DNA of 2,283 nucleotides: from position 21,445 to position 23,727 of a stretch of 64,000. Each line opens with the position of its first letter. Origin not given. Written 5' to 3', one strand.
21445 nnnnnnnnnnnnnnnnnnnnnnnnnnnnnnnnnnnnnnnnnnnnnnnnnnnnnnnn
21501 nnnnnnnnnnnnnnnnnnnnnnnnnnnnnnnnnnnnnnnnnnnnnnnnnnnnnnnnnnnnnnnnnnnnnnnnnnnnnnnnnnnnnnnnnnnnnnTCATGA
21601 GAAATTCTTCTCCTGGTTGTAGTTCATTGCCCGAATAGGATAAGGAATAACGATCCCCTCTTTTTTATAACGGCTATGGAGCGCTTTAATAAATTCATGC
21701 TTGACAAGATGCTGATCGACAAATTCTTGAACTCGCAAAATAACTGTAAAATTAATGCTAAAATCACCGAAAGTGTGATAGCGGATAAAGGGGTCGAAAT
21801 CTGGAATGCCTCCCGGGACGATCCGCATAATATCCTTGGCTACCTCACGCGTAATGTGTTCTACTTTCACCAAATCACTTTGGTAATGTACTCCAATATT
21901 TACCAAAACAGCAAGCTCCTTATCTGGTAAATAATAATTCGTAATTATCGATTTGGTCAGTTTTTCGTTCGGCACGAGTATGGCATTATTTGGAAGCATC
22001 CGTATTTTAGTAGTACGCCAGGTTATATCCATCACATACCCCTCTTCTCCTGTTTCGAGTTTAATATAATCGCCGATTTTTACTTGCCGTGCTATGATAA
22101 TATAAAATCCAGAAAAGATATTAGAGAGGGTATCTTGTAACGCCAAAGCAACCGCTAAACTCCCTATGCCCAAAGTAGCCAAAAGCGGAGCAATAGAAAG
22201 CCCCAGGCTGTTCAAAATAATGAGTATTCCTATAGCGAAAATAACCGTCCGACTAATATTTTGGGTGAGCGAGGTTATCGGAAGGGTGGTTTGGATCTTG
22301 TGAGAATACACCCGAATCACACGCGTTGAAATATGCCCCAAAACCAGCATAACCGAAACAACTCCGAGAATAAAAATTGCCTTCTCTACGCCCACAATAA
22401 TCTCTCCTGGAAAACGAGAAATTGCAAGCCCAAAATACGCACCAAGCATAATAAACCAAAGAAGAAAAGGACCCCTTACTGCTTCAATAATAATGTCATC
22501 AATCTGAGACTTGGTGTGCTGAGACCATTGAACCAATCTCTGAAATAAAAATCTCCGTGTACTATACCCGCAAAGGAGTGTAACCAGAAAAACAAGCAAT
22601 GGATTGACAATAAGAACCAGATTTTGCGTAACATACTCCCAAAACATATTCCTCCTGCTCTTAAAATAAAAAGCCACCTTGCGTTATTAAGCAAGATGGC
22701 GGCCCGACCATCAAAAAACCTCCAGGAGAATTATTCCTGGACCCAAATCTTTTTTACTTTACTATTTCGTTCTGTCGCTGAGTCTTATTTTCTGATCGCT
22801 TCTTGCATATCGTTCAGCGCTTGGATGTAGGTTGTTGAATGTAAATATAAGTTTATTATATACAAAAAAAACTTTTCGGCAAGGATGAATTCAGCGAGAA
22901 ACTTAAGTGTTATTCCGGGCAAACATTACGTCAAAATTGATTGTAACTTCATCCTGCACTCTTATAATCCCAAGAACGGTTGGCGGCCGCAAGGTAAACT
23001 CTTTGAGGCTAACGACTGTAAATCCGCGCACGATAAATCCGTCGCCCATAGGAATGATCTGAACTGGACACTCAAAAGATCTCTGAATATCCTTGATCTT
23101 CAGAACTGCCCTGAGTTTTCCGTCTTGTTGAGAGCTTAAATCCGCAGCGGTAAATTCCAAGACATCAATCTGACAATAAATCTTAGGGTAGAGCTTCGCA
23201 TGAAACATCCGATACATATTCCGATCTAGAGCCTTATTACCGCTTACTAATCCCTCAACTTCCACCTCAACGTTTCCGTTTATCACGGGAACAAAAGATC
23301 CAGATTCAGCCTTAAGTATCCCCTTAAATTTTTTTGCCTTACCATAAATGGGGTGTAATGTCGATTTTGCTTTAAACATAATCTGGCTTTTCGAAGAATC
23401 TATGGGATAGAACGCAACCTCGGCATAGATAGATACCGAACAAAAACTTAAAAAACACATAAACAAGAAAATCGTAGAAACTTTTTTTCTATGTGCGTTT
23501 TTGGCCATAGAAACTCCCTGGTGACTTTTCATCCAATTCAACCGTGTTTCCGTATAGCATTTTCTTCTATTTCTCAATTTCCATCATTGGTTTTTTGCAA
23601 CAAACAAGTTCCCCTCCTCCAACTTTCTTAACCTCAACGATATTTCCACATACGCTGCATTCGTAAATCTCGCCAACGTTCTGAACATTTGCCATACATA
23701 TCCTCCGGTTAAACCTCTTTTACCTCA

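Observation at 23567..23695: Unannotated 42-aa desulforedoxin gene between the membrane protein and the YceI gene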

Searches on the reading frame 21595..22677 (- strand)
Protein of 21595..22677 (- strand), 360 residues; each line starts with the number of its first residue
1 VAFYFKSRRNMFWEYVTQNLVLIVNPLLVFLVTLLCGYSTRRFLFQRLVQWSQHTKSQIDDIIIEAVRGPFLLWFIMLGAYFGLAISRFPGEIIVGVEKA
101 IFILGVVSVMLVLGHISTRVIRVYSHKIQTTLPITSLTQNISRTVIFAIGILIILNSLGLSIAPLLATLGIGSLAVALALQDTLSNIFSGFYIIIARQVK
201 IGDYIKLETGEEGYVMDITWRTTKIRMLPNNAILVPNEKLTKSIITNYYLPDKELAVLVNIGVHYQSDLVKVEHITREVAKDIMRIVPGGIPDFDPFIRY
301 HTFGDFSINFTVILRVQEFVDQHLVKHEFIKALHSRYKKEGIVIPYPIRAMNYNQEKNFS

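Call 3: search_protein_families(library=pfam, proteins=[window:21595-22677:-], max_evalue=0.01)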
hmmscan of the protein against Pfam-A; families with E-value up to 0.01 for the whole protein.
window:21595-22677:- (360 aa): 3 families
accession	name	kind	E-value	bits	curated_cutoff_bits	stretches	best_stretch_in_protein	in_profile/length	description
PF00924.24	MS_channel_2nd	-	1.8e-17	63.6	20.2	1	182-248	1-66/68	Mechanosensitive ion channel, beta-domain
PF21088.3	MS_channel_1st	-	5.6e-07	29.9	23.1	1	140-181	1-42/42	Mechanosensitive ion channel, transmembrane helices 2/3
PF21082.3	MS_channel_3rd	-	7.1e-06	26.8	21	1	258-343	2-87/88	Mechanosensitive ion channel MscS, C-terminal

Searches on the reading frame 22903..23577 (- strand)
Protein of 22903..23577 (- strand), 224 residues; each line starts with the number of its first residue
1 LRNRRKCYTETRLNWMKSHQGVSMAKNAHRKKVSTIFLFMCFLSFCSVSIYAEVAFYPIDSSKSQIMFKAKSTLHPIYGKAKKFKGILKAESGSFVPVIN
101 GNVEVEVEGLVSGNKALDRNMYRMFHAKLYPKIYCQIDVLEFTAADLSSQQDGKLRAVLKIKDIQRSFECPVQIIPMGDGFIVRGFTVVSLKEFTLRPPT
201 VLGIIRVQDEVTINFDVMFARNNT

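Call 3: search_protein_families(library=pfam, proteins=[window:22903-23577:-], max_evalue=0.01)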
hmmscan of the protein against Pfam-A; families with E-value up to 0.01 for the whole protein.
window:22903-23577:- (224 aa): 1 family
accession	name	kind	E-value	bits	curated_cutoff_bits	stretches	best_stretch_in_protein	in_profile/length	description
PF04264.18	YceI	-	4.9e-13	50.1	23.7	1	57-218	1-149/150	YceI-like domain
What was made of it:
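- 22903..23508 (-): YceI-domain protein with a signal-peptide-like N-terminus. Its likely start is ATG 23508, preceded by GGGAG, 58 nt after the Dx stop. No terminator was predicted in between. PF04264 50.1 bits (call 3).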

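Call 4: search_protein_families(library=ncbifam, proteins=[window:22903-23577:-], max_evalue=0.01)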
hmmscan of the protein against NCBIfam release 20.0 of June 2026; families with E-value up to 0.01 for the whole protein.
window:22903-23577:- (224 aa): 0 families

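Call 73: search_protein_families(library=ncbifam, proteins=[window:22903-23508:-], max_evalue=0.01)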
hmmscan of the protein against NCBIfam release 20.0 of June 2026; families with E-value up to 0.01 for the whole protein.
window:22903-23508:- (201 aa): 0 families
